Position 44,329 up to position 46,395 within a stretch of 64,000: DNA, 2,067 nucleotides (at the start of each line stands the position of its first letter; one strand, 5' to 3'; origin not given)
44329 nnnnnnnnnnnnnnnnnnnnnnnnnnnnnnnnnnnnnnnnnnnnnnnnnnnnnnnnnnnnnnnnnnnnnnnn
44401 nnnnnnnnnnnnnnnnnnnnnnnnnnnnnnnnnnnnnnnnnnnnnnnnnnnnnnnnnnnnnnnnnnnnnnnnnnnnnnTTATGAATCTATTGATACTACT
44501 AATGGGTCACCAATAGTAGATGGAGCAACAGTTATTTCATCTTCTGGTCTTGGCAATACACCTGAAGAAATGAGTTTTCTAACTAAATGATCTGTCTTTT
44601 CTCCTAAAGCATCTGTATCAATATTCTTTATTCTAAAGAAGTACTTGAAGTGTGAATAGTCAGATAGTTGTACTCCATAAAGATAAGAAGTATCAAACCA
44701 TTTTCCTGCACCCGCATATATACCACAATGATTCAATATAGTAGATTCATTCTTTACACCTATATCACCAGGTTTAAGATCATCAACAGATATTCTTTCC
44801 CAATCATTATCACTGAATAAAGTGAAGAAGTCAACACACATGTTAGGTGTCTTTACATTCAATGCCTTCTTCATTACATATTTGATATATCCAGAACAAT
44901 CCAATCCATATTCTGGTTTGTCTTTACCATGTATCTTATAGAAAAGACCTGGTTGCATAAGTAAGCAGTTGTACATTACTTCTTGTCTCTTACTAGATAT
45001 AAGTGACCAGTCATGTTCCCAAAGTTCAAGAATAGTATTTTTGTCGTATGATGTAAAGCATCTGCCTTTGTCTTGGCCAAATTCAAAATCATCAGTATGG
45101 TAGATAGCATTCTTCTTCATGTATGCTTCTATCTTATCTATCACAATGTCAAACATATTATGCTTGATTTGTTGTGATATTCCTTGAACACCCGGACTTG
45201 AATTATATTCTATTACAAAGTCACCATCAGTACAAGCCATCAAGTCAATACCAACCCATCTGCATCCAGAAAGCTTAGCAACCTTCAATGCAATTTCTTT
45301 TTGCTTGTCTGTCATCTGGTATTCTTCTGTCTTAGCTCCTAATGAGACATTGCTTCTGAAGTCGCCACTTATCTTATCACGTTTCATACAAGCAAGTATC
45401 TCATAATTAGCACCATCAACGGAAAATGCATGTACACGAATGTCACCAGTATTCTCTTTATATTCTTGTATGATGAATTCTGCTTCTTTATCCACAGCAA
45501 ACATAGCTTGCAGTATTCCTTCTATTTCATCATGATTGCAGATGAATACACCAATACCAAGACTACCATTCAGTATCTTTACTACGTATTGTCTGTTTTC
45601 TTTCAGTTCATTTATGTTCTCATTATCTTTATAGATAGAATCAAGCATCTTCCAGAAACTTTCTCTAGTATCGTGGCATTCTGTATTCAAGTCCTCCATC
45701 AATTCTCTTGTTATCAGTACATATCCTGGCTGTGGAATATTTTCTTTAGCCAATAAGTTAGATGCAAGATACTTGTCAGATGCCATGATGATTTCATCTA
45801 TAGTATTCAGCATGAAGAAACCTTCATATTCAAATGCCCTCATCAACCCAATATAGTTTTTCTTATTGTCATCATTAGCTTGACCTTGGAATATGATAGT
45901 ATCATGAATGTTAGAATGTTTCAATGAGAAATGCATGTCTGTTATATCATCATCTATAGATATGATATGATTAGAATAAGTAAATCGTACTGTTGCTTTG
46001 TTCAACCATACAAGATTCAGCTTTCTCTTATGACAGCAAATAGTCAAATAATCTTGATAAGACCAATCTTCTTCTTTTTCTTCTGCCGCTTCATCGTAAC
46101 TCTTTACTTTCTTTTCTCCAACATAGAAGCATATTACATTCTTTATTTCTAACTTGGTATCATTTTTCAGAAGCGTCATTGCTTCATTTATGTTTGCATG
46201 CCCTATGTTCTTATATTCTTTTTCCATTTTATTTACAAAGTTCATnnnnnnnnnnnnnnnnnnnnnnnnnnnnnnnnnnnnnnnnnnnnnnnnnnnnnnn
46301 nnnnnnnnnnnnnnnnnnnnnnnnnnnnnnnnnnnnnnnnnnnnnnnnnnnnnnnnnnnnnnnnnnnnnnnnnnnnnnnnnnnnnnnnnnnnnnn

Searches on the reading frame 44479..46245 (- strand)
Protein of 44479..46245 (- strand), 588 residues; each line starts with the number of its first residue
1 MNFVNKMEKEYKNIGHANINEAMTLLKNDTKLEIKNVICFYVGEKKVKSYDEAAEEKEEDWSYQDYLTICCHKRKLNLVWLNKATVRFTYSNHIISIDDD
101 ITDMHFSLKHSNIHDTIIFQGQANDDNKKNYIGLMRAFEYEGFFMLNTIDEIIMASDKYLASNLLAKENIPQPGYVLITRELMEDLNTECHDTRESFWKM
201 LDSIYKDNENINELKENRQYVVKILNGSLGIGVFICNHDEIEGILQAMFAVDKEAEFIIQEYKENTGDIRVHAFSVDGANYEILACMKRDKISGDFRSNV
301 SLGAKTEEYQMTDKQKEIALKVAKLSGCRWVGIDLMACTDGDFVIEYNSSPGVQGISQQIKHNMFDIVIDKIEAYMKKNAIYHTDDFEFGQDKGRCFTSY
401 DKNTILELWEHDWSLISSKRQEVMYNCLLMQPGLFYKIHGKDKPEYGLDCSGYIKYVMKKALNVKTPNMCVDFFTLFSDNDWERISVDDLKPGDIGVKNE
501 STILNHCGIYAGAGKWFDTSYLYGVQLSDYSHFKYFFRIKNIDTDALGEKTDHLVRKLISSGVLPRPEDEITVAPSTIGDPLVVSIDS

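Call 66: search_protein_families(library=pfam, proteins=[window:44479-46245:-], max_evalue=0.001)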
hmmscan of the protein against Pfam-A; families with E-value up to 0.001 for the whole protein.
window:44479-46245:- (588 aa): 4 families
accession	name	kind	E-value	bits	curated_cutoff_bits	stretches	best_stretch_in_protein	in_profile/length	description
PF08443.16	RimK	-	1.8e-31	109.6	21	1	204-370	27-186/188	RimK-like ATP-grasp domain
PF02955.21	GSH-S_ATP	-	2.1e-12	47.3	23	1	204-348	17-160/175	Prokaryotic glutathione synthetase, ATP-grasp domain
PF00877.26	NLPC_P60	-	1e-08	35.5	23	1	436-531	4-92/105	NlpC/P60 family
PF14397.11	ATPgrasp_ST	-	9.9e-05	22.1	31.4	0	148-246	12-89/278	Sugar-transfer associated ATP-grasp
